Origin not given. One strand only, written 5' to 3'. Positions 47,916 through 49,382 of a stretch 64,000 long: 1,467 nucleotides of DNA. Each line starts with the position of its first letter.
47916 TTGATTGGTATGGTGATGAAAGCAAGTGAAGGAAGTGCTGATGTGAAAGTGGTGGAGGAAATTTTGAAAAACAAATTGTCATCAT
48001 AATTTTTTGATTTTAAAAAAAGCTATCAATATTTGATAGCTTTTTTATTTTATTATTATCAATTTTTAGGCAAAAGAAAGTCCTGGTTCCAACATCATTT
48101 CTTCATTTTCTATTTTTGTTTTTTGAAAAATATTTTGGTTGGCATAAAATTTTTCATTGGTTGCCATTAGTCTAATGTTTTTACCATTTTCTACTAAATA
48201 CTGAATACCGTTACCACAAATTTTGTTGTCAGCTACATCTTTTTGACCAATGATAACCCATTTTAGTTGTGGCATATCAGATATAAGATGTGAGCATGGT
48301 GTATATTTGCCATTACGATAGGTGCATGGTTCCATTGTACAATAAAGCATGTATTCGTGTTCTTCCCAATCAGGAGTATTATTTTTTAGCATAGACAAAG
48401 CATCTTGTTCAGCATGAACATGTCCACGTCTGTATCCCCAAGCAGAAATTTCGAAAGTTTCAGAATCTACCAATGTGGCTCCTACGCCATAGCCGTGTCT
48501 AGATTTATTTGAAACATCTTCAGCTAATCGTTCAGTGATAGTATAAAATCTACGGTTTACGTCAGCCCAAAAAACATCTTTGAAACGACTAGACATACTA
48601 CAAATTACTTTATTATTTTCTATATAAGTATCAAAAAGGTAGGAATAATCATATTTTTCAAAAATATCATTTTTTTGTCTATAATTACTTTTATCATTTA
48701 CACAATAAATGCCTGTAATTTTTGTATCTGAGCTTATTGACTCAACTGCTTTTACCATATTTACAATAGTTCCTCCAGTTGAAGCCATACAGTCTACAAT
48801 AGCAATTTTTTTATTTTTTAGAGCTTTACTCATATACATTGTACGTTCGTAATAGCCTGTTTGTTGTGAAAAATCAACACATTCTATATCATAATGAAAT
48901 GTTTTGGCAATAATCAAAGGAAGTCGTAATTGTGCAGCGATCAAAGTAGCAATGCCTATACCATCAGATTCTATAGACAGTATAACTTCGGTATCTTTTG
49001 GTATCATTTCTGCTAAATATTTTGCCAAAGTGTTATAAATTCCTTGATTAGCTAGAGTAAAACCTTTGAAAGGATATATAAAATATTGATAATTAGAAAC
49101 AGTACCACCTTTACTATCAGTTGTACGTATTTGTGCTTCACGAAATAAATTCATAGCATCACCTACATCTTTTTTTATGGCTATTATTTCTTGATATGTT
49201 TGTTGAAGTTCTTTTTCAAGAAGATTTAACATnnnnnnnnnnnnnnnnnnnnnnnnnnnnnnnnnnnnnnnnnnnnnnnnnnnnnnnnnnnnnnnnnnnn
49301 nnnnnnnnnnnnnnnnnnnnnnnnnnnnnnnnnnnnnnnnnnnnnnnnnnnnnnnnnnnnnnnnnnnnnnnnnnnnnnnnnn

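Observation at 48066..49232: Unusual fusion of a type I phosphoribosyltransferase domain with a CDA-fold zinc deaminase domain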

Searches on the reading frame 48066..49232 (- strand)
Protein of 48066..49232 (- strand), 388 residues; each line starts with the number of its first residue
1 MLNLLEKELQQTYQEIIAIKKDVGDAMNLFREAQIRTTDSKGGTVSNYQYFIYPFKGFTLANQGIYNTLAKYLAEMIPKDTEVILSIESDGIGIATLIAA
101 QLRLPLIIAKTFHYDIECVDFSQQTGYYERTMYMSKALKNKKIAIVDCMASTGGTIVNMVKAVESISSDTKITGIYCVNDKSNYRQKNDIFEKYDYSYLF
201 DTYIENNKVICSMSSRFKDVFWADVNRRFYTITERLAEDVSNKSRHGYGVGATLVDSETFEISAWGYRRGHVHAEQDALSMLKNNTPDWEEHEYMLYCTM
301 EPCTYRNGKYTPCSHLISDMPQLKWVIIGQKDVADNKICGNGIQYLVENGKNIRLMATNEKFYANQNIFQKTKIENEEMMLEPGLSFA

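Call 3: search_protein_families(library=pfam, proteins=[window:48066-49232:-], max_evalue=1)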
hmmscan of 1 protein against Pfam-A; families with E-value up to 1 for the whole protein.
window:48066-49232:- (388 aa): 6 families
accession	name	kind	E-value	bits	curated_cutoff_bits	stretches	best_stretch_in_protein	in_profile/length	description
PF00383.29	dCMP_cyt_deam_1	-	2.5e-07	30.9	25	1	236-321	14-94/102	Cytidine and deoxycytidylate deaminase zinc-binding region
PF00156.33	Pribosyltran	-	7.4e-07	29.1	26.3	1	71-188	21-133/158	Phosphoribosyl transferase domain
PF18785.7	Inv-AAD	-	1.3e-06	28.8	26.5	1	251-353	1-114/129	Invertebrate-AID/APOBEC-deaminase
PF14681.12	UPRTase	-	0.038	13.9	27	1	134-178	114-159/206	Uracil phosphoribosyltransferase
PF15609.12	PRTase_2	-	0.044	13.8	28.8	1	139-183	118-162/188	Phosphoribosyl transferase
PF11471.13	Sugarporin_N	-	0.097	13.4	25.7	1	2-15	6-19/31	Maltoporin periplasmic N-terminal extension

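Call 4: search_protein_families(library=ncbifam, proteins=[window:48066-49232:-], max_evalue=1)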
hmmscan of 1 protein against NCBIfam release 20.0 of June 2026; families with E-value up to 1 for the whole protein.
window:48066-49232:- (388 aa): 25 families
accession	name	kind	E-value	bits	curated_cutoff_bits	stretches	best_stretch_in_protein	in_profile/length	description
NF040646.1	HPT_Archaea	equivalog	3.8e-22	78.8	200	1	46-210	18-182/184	hypoxanthine/guanine phosphoribosyltransferase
NF002635.0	PRK02304.1-4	subfamily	1.8e-21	76.6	146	1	47-211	19-183/188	adenine phosphoribosyltransferase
NF009211.0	PRK12560.1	equivalog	2e-15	57.1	188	1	68-203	39-177/187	adenine phosphoribosyltransferase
TIGR00326.1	eubact_ribD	equivalog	2.4e-10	40.1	156.35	1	249-371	20-134/343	bifunctional diaminohydroxyphosphoribosylaminopyrimidine deaminase/5-amino-6-(5-phosphoribosylamino)uracil reductase RibD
NF002620.0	PRK02277.1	subfamily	1.3e-08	34.7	115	1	69-188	72-187/201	orotate phosphoribosyltransferase-like protein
NF005592.0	PRK07322.1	subfamily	2e-08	33.8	143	1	66-188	38-166/180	adenine phosphoribosyltransferase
NF002636.0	PRK02304.1-5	equivalog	1.8e-07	30.8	125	1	60-179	33-154/176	adenine phosphoribosyltransferase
TIGR01090.1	apt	equivalog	7e-07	29.5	185.85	1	60-170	25-139/169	adenine phosphoribosyltransferase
NF006328.0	PRK08558.1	equivalog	2.1e-06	27.5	184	1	62-181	92-215/238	adenine phosphoribosyltransferase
TIGR01743.1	purR_Bsub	equivalog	3.7e-06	26.1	258.7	1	65-188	112-240/268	pur operon repressor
TIGR00336.1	pyrE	equivalog_domain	3.8e-06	26.8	106.8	1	59-193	31-159/173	orotate phosphoribosyltransferase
NF002633.0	PRK02304.1-2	equivalog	6.8e-06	26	224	1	61-199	28-167/172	adenine phosphoribosyltransferase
NF006671.0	PRK09219.1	equivalog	1.9e-05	24.2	177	1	76-183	46-158/192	xanthine phosphoribosyltransferase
TIGR01251.1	ribP_PPkin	subfamily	0.00011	21.2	113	1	65-165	145-235/309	ribose-phosphate diphosphokinase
NF004689.0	PRK06031.1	equivalog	0.00023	20.5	175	1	64-173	67-187/233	phosphoribosyltransferase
TIGR01744.1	XPRTase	equivalog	0.00033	20.3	164.45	1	75-185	45-160/191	xanthine phosphoribosyltransferase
TIGR01091.1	upp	equivalog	0.018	14.7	208.35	1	128-172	107-153/207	uracil phosphoribosyltransferase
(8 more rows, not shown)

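Call 5: search_solved_structures(query=window:48066-49232:-, max_evalue=1, show_alignments=3)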
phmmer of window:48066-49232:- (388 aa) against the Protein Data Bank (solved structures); distinct sequences matched with E-value up to 1: 11.
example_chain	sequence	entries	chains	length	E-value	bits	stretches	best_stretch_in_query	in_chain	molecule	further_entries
1p4a_A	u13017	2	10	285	0.0021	20.3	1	61-175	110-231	Pur operon repressor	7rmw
1o57_A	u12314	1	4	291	0.0022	20.3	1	61-175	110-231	PUR OPERON REPRESSOR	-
6fsp_A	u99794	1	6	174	0.0028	19.9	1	66-170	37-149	PRPP-binding protein, adenine/guanine phosphoribosyltransferase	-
5zgo_A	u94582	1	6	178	0.003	19.8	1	66-170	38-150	Adenine phosphoribosyltransferase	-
3m3h_A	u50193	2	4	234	0.046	15.9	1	50-175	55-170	Orotate phosphoribosyltransferase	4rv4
8dq9_A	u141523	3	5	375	0.056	15.6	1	249-368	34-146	3-dehydroquinate dehydratase I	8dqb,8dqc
4lza_A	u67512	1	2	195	0.18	14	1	109-168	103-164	Adenine phosphoribosyltransferase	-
7f06_A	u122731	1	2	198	0.23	13.6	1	69-163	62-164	adenine phosphopsicosyltransferase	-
1vch_A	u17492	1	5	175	0.27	13.4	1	68-113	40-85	Phosphoribosyltransferase-related protein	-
5vn4_A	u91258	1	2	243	0.71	12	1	83-169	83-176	Adenine phosphoribosyltransferase, putative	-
9vlf_B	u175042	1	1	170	0.96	11.6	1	88-168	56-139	Adenine phosphoribosyltransferase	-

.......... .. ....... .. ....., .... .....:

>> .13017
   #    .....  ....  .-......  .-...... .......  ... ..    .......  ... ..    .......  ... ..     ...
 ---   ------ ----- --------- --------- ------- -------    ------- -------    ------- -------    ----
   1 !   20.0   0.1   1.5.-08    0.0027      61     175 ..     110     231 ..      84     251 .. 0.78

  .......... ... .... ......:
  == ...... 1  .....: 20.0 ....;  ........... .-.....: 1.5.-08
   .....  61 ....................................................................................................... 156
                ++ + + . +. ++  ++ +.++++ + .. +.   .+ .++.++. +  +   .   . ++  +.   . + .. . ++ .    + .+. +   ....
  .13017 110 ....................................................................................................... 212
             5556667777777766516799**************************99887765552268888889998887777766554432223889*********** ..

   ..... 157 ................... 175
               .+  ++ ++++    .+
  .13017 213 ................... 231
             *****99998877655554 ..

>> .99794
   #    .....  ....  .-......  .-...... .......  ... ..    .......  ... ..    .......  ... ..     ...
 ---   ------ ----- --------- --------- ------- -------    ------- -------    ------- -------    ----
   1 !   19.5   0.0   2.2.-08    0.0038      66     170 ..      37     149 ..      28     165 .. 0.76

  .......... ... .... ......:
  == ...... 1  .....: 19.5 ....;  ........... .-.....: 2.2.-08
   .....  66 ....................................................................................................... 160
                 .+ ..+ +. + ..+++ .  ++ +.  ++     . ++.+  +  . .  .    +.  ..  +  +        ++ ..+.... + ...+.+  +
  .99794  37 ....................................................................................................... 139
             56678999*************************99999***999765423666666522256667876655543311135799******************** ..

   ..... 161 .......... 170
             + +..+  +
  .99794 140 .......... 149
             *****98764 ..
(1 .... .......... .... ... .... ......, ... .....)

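Call 6: find_homologous_proteins(query=window:48066-49232:-, max_evalue=0.001)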
Query window:48066-49232:- (388 aa): 38 proteins with E <= 0.001 among 2812 candidates.
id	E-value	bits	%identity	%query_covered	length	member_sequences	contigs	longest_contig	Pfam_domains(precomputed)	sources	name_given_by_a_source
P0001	1.1e-252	855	95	100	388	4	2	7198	PF00383.30,PF00156.34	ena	-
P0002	3.1e-183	627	67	100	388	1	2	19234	PF00383.30,PF00156.34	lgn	-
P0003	4.8e-153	528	57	99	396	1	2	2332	PF00383.30,PF00156.34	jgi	-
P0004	9.2e-152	523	87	68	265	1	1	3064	PF00156.34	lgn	-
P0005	3.9e-135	469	56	94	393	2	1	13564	PF00383.30,PF00156.34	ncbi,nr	ncbi:hypothetical protein KKA13_01255 [Patescibacteria group bacterium]|nr:hypothetical protein [Pat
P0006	1.4e-130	454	54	94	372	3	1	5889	PF00383.30,PF00156.34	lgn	-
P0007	1.2e-120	421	51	94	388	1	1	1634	PF00383.30,PF00156.34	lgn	-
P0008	3.5e-120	419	50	93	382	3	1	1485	PF00383.30,PF00156.34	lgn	-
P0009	4.9e-120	419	53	90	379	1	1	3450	PF00383.30,PF00156.34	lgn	-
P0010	6.6e-120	419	51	93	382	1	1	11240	PF00383.30,PF00156.34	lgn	-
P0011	5.5e-119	416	50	93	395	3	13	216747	PF00383.30,PF00156.34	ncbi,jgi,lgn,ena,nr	ncbi:MAG TPA: hypothetical protein DCY48_02760 [Candidatus Magasanikbacteria bacterium]|nr:MAG: hypo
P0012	1.5e-118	414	51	93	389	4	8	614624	PF00383.30,PF00156.34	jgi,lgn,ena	jgi:adenine phosphoribosyltransferase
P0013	1.5e-117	411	50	92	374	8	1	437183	PF00383.30,PF00156.34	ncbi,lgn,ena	-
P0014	5.9e-117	409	51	92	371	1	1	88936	PF00383.30,PF00156.34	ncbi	-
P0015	1.1e-116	408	49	92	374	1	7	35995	PF00383.30,PF00156.34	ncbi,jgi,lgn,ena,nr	ncbi:MAG: hypothetical protein HOE80_04845 [Candidatus Magasanikbacteria bacterium]|jgi:adenine phos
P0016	1.5e-116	408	50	93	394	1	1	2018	PF00156.34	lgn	-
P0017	2.6e-116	407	50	99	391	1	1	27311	PF00383.30,PF00156.34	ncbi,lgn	-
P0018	3.9e-116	406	48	93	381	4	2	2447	PF00383.30,PF00156.34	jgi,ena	-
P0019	5.7e-116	406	52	92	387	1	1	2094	PF00383.30,PF00156.34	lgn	-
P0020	1.4e-115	404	51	92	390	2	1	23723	PF00383.30,PF00156.34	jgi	-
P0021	2.4e-115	404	50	92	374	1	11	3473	PF00383.30,PF00156.34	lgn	-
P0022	4.7e-115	403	52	89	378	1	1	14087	PF00383.30,PF00156.34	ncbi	-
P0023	6.0e-115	402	51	90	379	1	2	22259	PF00383.30,PF00156.34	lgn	-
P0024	2.2e-114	400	52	88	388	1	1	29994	PF00383.30,PF00156.34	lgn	-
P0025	2.6e-114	400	51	92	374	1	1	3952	PF00383.30,PF00156.34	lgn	-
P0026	6.3e-114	399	51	88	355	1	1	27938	PF00383.30,PF00156.34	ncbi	-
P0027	3.9e-112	393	49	93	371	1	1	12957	PF00383.30,PF00156.34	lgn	-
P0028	5.9e-112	392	49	94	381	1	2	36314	PF00383.30,PF00156.34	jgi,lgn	jgi:adenine phosphoribosyltransferase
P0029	8.6e-112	392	50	90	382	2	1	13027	PF00383.30,PF00156.34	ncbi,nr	ncbi:MAG: hypothetical protein HY983_01000 [Candidatus Magasanikbacteria bacterium]|nr:hypothetical 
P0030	1.7e-111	391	49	91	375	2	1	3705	PF00383.30,PF00156.34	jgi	jgi:adenine phosphoribosyltransferase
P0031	1.2e-110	388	48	93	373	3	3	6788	PF00383.30,PF00156.34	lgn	-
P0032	1.7e-110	388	49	91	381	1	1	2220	PF00383.30,PF00156.34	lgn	-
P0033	8.2e-110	385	47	91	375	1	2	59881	PF00383.30,PF00156.34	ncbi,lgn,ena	-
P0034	3.5e-107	377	47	93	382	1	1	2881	PF00383.30,PF00156.34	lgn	-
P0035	2.4e-106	374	46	93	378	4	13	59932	PF00383.30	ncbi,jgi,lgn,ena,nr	ncbi:MAG: hypothetical protein GW939_01155 [Candidatus Magasanikbacteria bacterium]|nr:hypothetical 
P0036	3.7e-95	337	49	78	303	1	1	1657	PF00383.30,PF00156.34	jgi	jgi:adenine/guanine phosphoribosyltransferase-like PRPP-binding protein/pyrimidine deaminase RibD-li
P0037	8.4e-78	280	38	89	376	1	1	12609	PF00383.30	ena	-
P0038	4.7e-72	261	51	60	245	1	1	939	PF00383.30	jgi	jgi:pyrimidine deaminase RibD-like protein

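Call 12: search_solved_structures(query=A1, max_evalue=0.01, show_alignments=0)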
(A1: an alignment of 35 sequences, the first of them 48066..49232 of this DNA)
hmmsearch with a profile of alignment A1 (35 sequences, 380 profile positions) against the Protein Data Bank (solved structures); distinct sequences matched with E-value up to 0.01: 25.
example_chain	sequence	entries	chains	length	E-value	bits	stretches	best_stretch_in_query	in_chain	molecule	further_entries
6fsp_A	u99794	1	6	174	2.2e-08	36.6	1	63-178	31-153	PRPP-binding protein, adenine/guanine phosphoribosyltransferase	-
5zgo_A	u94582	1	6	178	2.3e-08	36.5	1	63-178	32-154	Adenine phosphoribosyltransferase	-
7f06_A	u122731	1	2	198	4e-08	35.7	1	67-180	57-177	adenine phosphopsicosyltransferase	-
1p4a_A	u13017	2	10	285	1.1e-07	34.3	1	67-181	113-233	Pur operon repressor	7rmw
1o57_A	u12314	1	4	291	1.2e-07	34.2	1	67-181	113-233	PUR OPERON REPRESSOR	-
2b3z_A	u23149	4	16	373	6.7e-07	31.7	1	227-357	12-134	Riboflavin biosynthesis protein ribD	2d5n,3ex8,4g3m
9no2_B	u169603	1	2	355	8.9e-07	31.3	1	251-358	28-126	Riboflavin biosynthesis protein RibD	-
2hxv_A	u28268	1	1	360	6.1e-06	28.5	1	252-356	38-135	Diaminohydroxyphosphoribosylaminopyrimidine deaminase/ 5-amino-6-(5-phosphoribosylamino)ur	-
8dq9_A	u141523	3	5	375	1.7e-05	27.1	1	249-356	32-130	3-dehydroquinate dehydratase I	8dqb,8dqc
2g6v_A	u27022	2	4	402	3e-05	26.3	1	232-356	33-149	Riboflavin biosynthesis protein ribD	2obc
2o7p_A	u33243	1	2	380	4e-05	25.8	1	250-356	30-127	Riboflavin biosynthesis protein ribD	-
2b3j_A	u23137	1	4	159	5.2e-05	25.5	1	230-310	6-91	tRNA adenosine deaminase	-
3zpc_A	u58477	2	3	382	0.00011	24.4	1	247-357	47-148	RIBOFLAVIN BIOSYNTHESIS PROTEIN RIBD | RIBD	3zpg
7drz_A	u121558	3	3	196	0.00024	23.3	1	247-325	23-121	CMP/dCMP-type deaminase domain-containing protein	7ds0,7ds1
1vch_A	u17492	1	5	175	0.00027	23.1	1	66-166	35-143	Phosphoribosyltransferase-related protein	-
1y0b_A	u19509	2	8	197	0.00031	22.9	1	71-208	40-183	Xanthine phosphoribosyltransferase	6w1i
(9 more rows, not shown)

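Call 13: search_protein_families(library=padloc, proteins=[window:48066-49232:-], max_evalue=1)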
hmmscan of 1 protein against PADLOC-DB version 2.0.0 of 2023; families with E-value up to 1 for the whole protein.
window:48066-49232:- (388 aa): 0 families

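Call 16: search_protein_representatives(protein=window:48066-49232:-)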
Query: 388 residues. Proteins with E-value up to 0.001 (for the whole library): 265; up to 1e-10: 25; up to 1e-30: 7. The best 150 are listed.
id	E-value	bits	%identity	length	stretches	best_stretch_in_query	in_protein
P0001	3.6e-253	855.4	95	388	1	1-388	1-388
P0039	1.5e-74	267.6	40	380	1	16-351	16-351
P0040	5.8e-72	259.1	37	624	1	2-353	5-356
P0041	1.7e-38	149.0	55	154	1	46-163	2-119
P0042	4.9e-38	147.5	39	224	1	27-209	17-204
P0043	1.4e-37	146.0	42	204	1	38-215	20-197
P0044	1.0e-34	136.6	53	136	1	26-145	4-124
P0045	3.5e-30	121.6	37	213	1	11-218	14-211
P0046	9.8e-28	113.6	39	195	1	43-207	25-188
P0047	8.6e-24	100.6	34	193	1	44-217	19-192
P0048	1.6e-23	99.7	36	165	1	72-219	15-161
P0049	5.3e-23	98.0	33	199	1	29-195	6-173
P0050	4.9e-21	91.6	45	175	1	3-105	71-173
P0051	2.2e-17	79.5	34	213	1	44-212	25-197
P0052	2.1e-16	76.3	32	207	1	40-215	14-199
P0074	1.9e-08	50.1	34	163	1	218-355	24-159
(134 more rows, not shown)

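Call 19: find_encoding_contigs(protein=P0012, flank=8000, max_places=2)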
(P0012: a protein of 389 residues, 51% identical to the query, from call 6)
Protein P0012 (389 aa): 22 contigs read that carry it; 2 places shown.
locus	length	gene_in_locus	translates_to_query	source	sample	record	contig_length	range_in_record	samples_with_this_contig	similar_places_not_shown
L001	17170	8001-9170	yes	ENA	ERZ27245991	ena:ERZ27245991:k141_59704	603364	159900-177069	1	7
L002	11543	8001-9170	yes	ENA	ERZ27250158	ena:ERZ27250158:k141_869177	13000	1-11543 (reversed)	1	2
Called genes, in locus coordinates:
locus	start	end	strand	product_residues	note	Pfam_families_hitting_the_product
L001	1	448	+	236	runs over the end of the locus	PF13413:HTH_25, PF09136:Glucodextran_B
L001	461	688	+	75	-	-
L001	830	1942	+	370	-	PF00154:RecA_N, PF06745:ATPase (faint), PF08423:Rad51, PF13481:AAA_25 (faint), PF27531:MT3502_N (weak), PF01637:ATPase_2 (faint), PF21096:RecA_C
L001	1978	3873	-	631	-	PF16158:N_BRCA1_IG (weak), PF08486:SpoIID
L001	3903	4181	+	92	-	-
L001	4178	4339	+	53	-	-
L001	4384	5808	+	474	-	PF01943:Polysacc_synt, PF13440:Polysacc_synt_3, PF03023:MurJ (weak), PF01554:MatE (weak)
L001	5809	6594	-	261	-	PF13489:Methyltransf_23 (weak), PF13847:Methyltransf_31 (weak), PF08242:Methyltransf_12, PF13649:Methyltransf_25 (weak), PF08241:Methyltransf_11 (weak)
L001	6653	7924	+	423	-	PF04932:Wzy_C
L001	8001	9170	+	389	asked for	PF00156:Pribosyltran, PF00383:dCMP_cyt_deam_1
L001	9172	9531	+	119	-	PF01641:SelR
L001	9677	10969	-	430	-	-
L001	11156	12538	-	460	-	-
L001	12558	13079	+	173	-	-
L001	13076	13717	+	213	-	PF13489:Methyltransf_23, PF08241:Methyltransf_11, PF08242:Methyltransf_12 (faint), PF01209:Ubie_methyltran (weak), PF13649:Methyltransf_25 (weak), PF13847:Methyltransf_31 (weak)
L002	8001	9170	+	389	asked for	PF00156:Pribosyltran, PF00383:dCMP_cyt_deam_1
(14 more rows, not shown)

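Call 20: find_encoding_contigs(protein=P0013, flank=8000, max_places=2)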
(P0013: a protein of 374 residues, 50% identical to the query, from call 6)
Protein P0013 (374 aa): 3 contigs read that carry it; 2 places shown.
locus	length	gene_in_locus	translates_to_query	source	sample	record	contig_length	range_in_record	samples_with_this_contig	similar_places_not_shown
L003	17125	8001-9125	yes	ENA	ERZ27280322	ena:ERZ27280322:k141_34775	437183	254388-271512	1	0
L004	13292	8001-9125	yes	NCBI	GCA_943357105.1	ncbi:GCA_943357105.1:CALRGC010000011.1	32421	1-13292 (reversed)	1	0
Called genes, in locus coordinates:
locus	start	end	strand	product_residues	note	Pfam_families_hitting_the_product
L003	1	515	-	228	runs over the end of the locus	PF01209:Ubie_methyltran, PF05401:NodS (weak), PF13489:Methyltransf_23, PF05175:MTS, PF13847:Methyltransf_31, PF08241:Methyltransf_11, PF08242:Methyltransf_12, PF13649:Methyltransf_25, +2 more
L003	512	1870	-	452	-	PF00155:Aminotran_1_2 (weak), PF00266:Aminotran_5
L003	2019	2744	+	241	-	PF01978:TrmB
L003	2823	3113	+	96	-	PF04221:RelB (weak)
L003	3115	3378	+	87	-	PF05016:ParE_toxin (weak), PF15738:YafQ_toxin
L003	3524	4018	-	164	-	-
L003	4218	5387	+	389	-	PF01978:TrmB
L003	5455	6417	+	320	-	PF06144:DNA_pol3_delta (weak), PF21694:DNA_pol3_delta_C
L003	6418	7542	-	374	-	PF00990:GGDEF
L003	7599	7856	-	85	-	PF01649:Ribosomal_S20p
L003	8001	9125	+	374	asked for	PF00156:Pribosyltran, PF00383:dCMP_cyt_deam_1 (weak)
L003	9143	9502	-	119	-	PF01687:Flavokinase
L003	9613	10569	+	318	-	PF00294:PfkB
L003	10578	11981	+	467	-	PF05221:AdoHcyase, PF00670:AdoHcyase_NAD, PF02826:2-Hacid_dh_C, PF07991:KARI_N (weak)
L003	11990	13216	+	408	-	PF04932:Wzy_C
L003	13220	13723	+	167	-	PF13398:Peptidase_M50B (faint)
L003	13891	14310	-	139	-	PF02308:MgtC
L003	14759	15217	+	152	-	-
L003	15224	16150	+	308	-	PF01368:DHH, PF02833:DHHA2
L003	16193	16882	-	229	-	PF01255:Prenyltransf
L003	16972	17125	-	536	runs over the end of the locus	PF13851:GAS (faint)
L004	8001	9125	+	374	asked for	PF00156:Pribosyltran, PF00383:dCMP_cyt_deam_1 (weak)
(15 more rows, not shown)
